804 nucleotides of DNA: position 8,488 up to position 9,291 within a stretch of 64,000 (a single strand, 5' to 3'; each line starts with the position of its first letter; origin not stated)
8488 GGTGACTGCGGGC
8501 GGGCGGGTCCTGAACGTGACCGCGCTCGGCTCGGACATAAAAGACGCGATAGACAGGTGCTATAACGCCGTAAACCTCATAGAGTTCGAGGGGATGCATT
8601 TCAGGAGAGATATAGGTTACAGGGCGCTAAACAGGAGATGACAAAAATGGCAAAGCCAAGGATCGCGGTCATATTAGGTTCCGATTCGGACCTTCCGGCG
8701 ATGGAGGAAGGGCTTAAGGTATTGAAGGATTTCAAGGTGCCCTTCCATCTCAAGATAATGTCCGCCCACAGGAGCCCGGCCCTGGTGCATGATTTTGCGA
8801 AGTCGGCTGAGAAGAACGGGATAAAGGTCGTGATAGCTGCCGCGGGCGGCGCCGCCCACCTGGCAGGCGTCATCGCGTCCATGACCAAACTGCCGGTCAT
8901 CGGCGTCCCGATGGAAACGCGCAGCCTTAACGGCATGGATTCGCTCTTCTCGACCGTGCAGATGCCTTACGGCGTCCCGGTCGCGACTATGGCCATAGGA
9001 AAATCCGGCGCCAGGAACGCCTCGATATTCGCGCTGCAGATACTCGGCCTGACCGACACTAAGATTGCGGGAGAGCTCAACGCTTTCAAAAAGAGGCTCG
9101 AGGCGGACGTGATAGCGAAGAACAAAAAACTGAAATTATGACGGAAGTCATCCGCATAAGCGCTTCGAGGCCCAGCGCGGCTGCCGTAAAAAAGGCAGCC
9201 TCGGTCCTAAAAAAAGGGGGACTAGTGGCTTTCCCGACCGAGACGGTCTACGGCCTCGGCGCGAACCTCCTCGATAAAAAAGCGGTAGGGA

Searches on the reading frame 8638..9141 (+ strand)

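Call 30: search_protein_families(library=pfam, proteins=[window:8638-9141:+], max_evalue=0.01)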
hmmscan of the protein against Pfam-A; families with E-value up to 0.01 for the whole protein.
window:8638-9141:+ (167 aa): 1 family
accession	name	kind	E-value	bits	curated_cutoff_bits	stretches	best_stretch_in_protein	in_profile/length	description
PF00731.26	AIRC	-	3.9e-59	198.9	30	1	9-155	2-146/148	AIR carboxylase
